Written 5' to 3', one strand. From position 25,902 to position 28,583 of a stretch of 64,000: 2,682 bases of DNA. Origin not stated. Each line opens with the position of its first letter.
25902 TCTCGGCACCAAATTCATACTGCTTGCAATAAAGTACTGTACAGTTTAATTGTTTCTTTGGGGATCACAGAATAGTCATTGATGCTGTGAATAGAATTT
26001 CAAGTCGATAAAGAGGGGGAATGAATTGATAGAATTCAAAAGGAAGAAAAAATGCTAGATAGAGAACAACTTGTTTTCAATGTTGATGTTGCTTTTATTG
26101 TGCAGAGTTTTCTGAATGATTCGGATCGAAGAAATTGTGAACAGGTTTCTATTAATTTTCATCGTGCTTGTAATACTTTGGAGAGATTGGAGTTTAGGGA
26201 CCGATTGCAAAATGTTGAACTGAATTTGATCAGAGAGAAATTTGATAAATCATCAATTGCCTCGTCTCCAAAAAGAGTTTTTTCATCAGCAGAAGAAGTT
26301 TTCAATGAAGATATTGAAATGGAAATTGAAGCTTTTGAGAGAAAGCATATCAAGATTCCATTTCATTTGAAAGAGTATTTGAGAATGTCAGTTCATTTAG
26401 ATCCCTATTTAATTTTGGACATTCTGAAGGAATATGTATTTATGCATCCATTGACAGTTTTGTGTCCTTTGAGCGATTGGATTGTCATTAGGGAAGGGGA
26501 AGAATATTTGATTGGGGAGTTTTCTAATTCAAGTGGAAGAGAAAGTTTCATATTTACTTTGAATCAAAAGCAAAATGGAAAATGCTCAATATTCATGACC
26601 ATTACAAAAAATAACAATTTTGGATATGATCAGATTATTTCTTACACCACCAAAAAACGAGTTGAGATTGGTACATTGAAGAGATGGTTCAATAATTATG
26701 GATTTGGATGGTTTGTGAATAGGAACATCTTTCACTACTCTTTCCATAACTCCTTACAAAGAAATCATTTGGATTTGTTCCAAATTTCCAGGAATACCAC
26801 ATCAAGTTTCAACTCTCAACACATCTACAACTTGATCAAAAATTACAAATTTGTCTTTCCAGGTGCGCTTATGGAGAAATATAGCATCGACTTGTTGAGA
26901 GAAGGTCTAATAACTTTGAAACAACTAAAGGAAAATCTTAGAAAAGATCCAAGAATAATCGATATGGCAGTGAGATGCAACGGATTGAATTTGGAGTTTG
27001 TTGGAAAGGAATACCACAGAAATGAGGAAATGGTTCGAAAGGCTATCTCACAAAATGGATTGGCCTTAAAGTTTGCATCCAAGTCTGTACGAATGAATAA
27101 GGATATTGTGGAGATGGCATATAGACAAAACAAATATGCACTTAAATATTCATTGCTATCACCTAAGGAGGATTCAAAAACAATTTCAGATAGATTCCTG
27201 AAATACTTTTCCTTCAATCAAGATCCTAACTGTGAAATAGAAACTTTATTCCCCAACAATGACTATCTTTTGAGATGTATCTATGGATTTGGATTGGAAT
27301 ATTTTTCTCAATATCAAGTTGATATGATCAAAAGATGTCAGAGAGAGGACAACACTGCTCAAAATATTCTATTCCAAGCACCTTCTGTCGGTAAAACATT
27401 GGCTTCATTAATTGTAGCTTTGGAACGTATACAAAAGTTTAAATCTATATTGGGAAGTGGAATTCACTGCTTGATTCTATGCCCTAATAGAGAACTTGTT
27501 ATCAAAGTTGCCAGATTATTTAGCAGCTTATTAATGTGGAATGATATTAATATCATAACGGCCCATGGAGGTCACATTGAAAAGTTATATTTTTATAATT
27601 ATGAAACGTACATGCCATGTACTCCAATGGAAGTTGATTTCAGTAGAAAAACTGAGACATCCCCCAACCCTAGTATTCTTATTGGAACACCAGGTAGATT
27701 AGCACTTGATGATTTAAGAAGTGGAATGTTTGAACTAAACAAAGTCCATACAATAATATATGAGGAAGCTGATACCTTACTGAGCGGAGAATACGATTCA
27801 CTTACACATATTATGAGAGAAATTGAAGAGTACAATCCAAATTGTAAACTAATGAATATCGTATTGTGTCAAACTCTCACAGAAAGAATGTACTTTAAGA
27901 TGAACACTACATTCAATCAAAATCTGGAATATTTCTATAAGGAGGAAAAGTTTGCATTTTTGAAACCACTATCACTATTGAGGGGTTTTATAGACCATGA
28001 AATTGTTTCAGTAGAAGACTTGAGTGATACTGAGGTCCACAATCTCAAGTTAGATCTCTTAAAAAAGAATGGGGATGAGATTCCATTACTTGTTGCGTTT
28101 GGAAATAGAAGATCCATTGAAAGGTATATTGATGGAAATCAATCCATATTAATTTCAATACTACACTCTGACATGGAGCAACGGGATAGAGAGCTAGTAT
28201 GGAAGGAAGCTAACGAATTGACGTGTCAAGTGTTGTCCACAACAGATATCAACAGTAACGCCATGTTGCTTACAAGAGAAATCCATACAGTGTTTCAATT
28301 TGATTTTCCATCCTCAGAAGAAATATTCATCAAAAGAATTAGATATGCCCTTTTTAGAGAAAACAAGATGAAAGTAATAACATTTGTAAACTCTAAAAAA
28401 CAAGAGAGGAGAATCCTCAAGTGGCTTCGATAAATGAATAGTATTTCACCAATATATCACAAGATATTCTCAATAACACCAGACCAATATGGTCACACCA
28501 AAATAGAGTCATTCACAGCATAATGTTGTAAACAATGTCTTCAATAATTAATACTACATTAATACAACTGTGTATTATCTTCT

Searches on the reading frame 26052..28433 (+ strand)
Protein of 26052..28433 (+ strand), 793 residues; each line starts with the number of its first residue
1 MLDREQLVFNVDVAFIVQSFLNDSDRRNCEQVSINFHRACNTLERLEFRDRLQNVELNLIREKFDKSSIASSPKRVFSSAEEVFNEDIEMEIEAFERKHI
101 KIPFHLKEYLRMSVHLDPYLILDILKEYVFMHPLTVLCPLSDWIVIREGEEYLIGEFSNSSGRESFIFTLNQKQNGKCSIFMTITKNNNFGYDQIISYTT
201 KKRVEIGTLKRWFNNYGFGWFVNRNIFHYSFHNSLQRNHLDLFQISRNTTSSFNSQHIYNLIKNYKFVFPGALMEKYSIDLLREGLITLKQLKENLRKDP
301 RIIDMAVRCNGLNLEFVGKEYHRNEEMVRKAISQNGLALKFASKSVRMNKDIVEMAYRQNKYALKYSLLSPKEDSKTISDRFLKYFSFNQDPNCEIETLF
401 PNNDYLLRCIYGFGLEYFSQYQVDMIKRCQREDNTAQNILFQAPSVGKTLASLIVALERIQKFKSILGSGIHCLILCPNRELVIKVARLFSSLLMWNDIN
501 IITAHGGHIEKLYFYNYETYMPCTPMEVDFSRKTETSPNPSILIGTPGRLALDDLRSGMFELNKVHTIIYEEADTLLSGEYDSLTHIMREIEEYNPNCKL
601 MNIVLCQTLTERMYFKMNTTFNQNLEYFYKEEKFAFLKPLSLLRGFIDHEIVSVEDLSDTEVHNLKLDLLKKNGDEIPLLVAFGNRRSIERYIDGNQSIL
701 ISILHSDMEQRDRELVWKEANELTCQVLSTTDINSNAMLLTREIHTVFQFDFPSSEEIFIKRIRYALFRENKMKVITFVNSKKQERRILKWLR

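Call 35: search_protein_families(library=pfam, proteins=[window:26052-28433:+], max_evalue=0.00001)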
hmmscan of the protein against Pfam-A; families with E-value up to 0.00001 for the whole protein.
window:26052-28433:+ (793 aa): 3 families
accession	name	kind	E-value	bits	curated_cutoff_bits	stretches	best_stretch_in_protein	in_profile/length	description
PF13475.11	DUF4116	-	1.7e-17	63.1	24.9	1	324-366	1-43/49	Domain of unknown function (DUF4116)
PF00270.35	DEAD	-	1.4e-12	48.1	26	1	422-597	4-150/167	DEAD/DEAH box helicase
PF00271.37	Helicase_C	-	2e-07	31.7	23.5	1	671-763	12-103/110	Helicase conserved C-terminal domain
